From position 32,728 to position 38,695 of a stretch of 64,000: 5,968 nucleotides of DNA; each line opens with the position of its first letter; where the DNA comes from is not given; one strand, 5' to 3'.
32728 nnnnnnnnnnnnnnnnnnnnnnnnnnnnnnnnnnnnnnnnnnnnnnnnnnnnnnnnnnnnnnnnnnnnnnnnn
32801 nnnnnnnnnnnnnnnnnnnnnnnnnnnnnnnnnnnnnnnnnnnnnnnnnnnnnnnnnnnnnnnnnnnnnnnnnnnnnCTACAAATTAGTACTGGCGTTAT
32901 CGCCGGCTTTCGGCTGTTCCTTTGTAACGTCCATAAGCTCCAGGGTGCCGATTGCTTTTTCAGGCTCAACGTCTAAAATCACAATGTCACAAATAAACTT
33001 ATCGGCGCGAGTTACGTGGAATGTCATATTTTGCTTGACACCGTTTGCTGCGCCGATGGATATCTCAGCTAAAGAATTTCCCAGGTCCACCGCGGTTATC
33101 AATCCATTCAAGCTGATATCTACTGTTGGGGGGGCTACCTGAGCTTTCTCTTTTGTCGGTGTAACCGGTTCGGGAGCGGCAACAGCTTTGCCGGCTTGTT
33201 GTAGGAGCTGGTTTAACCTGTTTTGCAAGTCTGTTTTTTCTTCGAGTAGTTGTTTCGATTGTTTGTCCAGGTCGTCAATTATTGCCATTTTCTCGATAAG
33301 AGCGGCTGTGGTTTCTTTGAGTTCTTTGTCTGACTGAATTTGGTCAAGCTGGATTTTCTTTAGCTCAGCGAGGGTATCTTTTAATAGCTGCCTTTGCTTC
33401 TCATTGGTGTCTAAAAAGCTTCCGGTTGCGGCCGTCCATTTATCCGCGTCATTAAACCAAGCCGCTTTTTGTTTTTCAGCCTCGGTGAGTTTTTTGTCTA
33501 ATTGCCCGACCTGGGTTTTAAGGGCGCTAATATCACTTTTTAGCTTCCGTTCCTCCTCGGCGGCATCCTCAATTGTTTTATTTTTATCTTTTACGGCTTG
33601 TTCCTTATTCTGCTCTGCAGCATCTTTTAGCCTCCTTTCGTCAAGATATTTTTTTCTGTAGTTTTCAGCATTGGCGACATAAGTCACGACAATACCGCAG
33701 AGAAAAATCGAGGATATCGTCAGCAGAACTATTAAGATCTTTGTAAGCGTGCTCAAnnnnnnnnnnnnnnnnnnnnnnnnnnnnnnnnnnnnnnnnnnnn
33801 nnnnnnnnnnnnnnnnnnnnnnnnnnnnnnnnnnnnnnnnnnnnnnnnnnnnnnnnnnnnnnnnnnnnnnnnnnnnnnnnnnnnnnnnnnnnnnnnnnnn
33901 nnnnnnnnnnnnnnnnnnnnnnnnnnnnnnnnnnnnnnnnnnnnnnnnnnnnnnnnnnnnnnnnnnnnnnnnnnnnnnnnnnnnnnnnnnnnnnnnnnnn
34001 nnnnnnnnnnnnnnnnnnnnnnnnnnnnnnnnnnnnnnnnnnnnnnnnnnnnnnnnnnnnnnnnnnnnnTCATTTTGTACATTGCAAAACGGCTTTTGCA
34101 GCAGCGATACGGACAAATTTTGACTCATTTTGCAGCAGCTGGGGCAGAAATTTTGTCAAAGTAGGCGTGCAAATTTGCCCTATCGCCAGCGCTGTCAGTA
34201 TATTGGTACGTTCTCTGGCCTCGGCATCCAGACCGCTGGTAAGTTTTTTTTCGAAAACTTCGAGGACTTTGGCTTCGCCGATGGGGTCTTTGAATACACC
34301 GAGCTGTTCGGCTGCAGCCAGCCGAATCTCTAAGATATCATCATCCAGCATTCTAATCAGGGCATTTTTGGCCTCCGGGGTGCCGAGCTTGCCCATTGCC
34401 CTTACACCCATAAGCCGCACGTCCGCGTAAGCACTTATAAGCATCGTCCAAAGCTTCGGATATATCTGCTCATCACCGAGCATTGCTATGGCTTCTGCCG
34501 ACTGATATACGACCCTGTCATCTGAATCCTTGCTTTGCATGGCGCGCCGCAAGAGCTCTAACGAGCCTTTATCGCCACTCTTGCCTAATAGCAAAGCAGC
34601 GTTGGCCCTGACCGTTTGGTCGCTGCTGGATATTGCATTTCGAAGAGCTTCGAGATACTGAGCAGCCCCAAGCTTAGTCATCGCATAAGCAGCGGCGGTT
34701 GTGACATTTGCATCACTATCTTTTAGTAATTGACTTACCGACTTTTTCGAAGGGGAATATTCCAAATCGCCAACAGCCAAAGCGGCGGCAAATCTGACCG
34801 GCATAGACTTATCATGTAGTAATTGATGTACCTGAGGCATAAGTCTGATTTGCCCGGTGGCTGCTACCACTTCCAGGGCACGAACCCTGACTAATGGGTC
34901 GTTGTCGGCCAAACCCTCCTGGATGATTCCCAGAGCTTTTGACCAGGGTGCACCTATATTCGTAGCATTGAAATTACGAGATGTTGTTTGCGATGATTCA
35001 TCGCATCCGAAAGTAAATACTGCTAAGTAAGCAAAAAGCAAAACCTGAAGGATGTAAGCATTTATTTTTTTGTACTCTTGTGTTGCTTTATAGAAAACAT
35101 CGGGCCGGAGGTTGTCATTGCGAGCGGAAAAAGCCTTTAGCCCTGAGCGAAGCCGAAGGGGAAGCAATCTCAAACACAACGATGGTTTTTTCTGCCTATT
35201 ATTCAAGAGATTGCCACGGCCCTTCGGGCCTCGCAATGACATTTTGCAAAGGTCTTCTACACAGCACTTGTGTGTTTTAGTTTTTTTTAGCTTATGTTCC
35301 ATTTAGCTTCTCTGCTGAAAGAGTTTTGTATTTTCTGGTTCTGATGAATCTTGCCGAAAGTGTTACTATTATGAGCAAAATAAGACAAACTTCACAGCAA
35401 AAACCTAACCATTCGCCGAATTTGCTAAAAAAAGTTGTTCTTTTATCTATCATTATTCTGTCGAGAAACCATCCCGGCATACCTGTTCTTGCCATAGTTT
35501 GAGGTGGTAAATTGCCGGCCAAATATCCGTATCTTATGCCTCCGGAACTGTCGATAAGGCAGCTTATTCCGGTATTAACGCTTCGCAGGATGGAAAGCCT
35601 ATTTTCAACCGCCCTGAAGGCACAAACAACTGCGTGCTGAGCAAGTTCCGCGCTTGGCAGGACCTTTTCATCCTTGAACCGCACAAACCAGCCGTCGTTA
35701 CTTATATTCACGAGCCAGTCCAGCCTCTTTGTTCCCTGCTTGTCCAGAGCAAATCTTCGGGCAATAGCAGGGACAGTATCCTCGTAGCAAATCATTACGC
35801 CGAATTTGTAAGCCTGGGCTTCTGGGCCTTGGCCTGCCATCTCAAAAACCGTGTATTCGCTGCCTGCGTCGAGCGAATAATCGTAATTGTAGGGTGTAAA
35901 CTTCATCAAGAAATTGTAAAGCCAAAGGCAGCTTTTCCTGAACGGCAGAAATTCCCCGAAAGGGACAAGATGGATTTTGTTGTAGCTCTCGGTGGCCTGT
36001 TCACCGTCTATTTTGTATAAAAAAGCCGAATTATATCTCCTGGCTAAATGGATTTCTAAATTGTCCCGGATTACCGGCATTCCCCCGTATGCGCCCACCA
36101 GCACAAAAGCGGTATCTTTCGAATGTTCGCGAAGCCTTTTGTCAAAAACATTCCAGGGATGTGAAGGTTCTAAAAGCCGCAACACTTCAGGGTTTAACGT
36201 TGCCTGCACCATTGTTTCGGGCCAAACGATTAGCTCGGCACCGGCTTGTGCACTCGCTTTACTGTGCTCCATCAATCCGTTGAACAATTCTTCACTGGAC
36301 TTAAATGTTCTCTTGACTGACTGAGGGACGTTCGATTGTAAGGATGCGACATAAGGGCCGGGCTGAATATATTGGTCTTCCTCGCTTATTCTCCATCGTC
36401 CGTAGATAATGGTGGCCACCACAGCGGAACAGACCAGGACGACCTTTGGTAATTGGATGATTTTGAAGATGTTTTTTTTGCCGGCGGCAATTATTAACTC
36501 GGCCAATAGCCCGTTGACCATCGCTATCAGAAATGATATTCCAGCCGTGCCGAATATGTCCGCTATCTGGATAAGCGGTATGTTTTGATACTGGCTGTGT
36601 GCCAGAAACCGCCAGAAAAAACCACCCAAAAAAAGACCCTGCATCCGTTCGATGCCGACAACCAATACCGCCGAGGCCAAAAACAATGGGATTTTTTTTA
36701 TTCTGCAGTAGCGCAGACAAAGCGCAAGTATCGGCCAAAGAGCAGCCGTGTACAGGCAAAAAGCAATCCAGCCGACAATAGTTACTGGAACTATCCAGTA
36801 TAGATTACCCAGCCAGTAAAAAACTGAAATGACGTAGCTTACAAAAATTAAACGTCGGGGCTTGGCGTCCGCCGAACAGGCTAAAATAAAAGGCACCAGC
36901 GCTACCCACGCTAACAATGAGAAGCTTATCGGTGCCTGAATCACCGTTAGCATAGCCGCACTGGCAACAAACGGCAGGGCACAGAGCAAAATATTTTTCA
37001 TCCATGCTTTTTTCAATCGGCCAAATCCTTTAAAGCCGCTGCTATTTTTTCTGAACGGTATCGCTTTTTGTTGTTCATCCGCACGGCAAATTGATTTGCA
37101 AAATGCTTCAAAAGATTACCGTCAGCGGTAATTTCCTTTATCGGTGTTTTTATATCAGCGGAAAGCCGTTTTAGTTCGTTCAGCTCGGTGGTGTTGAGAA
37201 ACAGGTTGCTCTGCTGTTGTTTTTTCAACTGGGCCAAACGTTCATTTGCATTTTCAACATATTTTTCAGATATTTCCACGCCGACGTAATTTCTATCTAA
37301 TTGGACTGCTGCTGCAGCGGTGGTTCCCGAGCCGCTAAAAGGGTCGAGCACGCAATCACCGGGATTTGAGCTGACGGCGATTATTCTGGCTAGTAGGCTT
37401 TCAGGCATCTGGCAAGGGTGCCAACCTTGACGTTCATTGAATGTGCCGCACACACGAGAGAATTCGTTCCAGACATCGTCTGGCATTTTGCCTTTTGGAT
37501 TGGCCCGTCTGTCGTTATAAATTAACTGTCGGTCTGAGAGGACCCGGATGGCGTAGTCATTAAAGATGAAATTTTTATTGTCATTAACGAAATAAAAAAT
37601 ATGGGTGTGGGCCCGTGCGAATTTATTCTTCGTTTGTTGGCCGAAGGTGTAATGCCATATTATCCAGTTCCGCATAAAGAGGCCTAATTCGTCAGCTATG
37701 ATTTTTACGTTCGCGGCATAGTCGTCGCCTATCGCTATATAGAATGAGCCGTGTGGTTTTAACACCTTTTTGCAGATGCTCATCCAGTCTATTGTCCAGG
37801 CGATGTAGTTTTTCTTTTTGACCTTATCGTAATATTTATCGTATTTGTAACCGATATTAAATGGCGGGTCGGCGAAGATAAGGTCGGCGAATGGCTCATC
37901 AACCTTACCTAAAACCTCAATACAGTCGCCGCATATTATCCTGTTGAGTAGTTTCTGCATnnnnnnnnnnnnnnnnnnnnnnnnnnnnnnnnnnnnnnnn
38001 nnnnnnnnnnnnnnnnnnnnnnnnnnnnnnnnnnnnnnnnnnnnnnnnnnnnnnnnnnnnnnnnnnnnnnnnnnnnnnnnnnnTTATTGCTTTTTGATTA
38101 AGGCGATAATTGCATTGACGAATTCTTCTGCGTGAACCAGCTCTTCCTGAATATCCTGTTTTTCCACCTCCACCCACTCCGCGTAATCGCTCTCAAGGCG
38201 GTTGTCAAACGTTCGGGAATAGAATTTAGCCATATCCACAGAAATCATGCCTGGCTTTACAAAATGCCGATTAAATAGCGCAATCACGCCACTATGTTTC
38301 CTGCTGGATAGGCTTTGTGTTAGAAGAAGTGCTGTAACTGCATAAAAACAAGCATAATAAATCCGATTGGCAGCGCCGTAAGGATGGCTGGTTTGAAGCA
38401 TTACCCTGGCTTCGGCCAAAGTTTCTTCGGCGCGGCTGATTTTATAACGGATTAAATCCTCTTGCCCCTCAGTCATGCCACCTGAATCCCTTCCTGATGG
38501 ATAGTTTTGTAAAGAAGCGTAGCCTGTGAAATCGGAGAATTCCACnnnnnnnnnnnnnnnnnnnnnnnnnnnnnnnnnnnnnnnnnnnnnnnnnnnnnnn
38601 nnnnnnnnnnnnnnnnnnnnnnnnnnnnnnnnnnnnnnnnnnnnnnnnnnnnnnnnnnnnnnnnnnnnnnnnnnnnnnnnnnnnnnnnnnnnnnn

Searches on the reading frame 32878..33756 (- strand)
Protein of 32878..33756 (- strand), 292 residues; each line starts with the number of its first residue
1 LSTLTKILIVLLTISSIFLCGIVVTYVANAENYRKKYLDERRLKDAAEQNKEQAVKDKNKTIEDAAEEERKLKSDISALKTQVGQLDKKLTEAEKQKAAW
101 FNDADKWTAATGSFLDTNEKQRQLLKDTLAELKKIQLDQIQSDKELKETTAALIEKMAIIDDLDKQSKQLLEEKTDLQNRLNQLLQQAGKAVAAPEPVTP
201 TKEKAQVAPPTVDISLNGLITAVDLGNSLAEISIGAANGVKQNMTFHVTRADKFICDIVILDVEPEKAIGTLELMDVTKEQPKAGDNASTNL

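Call 6: search_protein_families(library=pfam, proteins=[window:32878-33756:-], max_evalue=0.01)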
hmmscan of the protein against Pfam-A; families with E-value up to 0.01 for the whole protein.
window:32878-33756:- (292 aa): 2 families
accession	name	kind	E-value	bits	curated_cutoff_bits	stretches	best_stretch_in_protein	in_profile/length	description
PF14584.11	DUF4446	-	0.0067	16.9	27.4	0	8-86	2-78/150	Protein of unknown function (DUF4446)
PF06785.16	UPF0242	-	0.0074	16.8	33.5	1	10-134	41-164/194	Uncharacterised protein family (UPF0242) N-terminus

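Call 7: search_protein_families(library=ncbifam, proteins=[window:32878-33756:-], max_evalue=0.01)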
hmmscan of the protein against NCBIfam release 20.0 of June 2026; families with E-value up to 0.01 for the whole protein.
window:32878-33756:- (292 aa): 7 families
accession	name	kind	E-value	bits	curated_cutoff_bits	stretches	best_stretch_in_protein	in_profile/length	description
NF043058.1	T4SS_LegC2C7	subfamily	7.8e-05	21.8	350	1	60-187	129-253/348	LegC2/C7 family Dot/Icm T4SS effector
NF045487.1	ASRP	equivalog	0.00032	19.5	300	1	34-190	323-478/593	archaea-specific SMC-related protein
TIGR04527.1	mycoplas_twoTM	subfamily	0.00043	20.1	125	1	9-188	13-173/248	MG_279/MG_280 family protein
NF002572.0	PRK02224.1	equivalog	0.00071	18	1087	1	43-187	177-645/888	DNA double-strand break repair ATPase Rad50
TIGR02168.1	SMC_prok_B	equivalog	0.00094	17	567.35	1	41-188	772-919/1181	chromosome segregation protein SMC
NF041035.1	Rad50_Halo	equivalog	0.0012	17.3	1000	1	30-187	164-314/883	DNA double-strand break repair ATPase Rad50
NF033745.1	class_C_sortase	subfamily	0.0066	16.2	160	1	16-91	3-77/220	class C sortase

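Call 88: search_protein_families(library=padloc, proteins=[window:32878-33756:-], max_evalue=0.01)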
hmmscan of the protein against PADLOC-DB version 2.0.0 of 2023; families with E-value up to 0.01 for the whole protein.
window:32878-33756:- (292 aa): 6 families
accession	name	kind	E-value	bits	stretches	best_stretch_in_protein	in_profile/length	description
PDLC03859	LmuB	-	5.2e-05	20.6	1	42-223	350-503/611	-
PDLC00006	DruC1|DruC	-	0.0024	14.4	1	59-198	174-309/626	Unknown function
PDLC04098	HerA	-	0.0035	13.9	1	47-190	202-343/686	-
PDLC00550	JetC2|JetC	-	0.0075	12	1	41-187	350-496/1355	DUF3584 domain; MukB-like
PDLC00581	JetC3|JetC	-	0.0078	12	1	35-185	775-921/1473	DUF3584 domain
PDLC03865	LmuB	-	0.0088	12.2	0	31-184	303-435/1007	-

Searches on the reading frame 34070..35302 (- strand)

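Call 6: search_protein_families(library=pfam, proteins=[window:34070-35302:-], max_evalue=0.01)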
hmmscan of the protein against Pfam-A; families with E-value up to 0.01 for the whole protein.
window:34070-35302:- (410 aa): 9 families
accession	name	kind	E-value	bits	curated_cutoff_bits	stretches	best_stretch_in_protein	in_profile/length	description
PF13646.12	HEAT_2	-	9.3e-40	135.2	27.7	5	190-272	6-87/88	HEAT repeats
PF02985.28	HEAT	-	2.4e-21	74.2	23.5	0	154-180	1-27/31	HEAT repeat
PF03130.22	HEAT_PBS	-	9.5e-12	44.6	20.9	0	295-321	1-27/27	PBS lyase HEAT-like repeat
PF12717.13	Cnd1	-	8.1e-07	29.7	26.4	0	154-211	22-85/162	non-SMC mitotic condensation complex subunit 1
PF13513.12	HEAT_EZ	-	0.00047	21.1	27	0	214-240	27-53/55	HEAT-like repeat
PF01602.26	Adaptin_N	-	0.00048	19.3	37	0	127-307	84-293/524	Adaptin N terminal region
PF00514.29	Arm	-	0.0028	18.1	20.6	0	191-210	19-38/41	Armadillo/beta-catenin-like repeat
PF24987.1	HEAT_EF3_N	-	0.0063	16.9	32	0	152-221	64-132/169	EF3 N-terminal HEAT repeat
PF22646.2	PPP2R1A-like_HEAT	-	0.0077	17.1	27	0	313-347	10-44/78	PPP2R1A-like HEAT repeat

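Call 7: search_protein_families(library=ncbifam, proteins=[window:34070-35302:-], max_evalue=0.01)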
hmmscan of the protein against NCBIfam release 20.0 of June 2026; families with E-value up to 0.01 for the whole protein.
window:34070-35302:- (410 aa): 7 families
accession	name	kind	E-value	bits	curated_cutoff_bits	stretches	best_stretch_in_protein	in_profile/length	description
TIGR02270.1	TIGR02270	subfamily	9.1e-14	51.3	206.8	1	108-279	103-269/410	TIGR02270 family protein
NF045915.1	PhycobilmeDegNblB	equivalog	1.2e-13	51.1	300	1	128-326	7-208/214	phycobilisome degradation protein NblB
NF058502.1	phyc_lyase_CpcE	equivalog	1.4e-13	51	330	2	299-409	62-175/260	C-phycocyanin alpha-cysteine-84 phycocyanobilin lyase subunit CpcE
NF010374.0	PRK13800.1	equivalog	5.1e-11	41.6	1196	2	123-236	777-892/898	fumarate reductase/succinate dehydrogenase flavoprotein subunit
NF007244.0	PRK09687.1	equivalog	4.8e-10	39.2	275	1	152-296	128-270/285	putative lyase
NF058505.1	phyc_lyase_CpeY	equivalog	6.6e-05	21.7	600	0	121-212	82-174/419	C-phycoerythrin alpha-cysteine-82 phycoerythrobilin lyase CpeY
NF045662.1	DVU0298_fam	equivalog_domain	0.00068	19.2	75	0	214-268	144-196/213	DVU0298 family protein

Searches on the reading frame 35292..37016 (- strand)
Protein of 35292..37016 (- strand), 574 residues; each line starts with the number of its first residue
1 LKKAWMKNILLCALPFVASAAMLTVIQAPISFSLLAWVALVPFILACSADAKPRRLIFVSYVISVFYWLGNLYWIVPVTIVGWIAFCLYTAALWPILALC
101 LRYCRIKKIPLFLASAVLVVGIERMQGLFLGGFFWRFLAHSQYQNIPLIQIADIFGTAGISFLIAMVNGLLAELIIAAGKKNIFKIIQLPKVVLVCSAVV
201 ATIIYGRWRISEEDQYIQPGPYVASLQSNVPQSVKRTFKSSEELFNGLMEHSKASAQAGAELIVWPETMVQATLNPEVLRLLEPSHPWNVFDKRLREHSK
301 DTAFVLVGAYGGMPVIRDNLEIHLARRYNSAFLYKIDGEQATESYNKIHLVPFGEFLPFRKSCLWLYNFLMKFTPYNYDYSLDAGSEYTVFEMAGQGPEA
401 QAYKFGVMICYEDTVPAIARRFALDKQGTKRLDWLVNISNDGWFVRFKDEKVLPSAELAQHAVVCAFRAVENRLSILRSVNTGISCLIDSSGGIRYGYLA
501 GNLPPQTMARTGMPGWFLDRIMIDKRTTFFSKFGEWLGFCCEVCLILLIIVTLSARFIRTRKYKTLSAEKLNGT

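Call 6: search_protein_families(library=pfam, proteins=[window:35292-37016:-], max_evalue=0.01)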
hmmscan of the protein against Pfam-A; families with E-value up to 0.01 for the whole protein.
window:35292-37016:- (574 aa): 3 families
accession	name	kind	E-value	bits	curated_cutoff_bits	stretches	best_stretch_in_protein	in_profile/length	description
PF20154.4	LNT_N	-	4.7e-28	98.8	27.1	1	19-170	1-159/159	Apolipoprotein N-acyltransferase N-terminal domain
PF00795.27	CN_hydrolase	-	3.5e-12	46.7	23.2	1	223-492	2-228/256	Carbon-nitrogen hydrolase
PF23407.1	WD40_Apc4_C_fungal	-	0.0066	16.5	27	0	356-391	137-171/184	Apc4 WD40 domain C-terminal half, fungal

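Call 7: search_protein_families(library=ncbifam, proteins=[window:35292-37016:-], max_evalue=0.01)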
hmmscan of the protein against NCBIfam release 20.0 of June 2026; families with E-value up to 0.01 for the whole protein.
window:35292-37016:- (574 aa): 2 families
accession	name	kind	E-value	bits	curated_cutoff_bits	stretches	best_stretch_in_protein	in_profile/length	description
TIGR00546.1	lnt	equivalog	2e-65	221.5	132.9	1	59-493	3-394/395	apolipoprotein N-acyltransferase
NF008934.0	PRK12291.1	equivalog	2.3e-10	40.3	427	1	63-488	70-409/419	apolipoprotein N-acyltransferase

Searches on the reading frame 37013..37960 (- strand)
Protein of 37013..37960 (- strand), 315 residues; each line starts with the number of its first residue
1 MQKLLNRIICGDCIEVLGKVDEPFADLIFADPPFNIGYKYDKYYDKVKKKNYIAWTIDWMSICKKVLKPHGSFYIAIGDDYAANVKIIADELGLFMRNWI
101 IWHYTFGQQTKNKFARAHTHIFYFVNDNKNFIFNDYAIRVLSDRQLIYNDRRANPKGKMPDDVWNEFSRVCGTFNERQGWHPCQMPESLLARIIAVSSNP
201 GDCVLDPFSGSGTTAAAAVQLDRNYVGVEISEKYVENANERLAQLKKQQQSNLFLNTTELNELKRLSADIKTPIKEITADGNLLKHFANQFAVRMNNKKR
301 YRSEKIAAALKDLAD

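Call 18: search_protein_families(library=pfam, proteins=[window:37013-37960:-], max_evalue=0.00001)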
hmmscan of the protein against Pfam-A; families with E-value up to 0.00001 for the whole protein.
window:37013-37960:- (315 aa): 1 family
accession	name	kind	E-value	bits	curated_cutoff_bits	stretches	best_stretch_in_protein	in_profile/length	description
PF01555.25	N6_N4_Mtase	-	7.9e-57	193.2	26.7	1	26-240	2-221/221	DNA methylase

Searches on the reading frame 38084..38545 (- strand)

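Call 18: search_protein_families(library=pfam, proteins=[window:38084-38545:-], max_evalue=0.00001)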
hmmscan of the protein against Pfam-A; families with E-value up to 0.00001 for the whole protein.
window:38084-38545:- (153 aa): 1 family
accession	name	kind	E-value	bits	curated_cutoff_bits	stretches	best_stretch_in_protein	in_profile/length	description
PF05168.19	HEPN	-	7.7e-16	58.7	22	1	36-145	5-113/117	HEPN domain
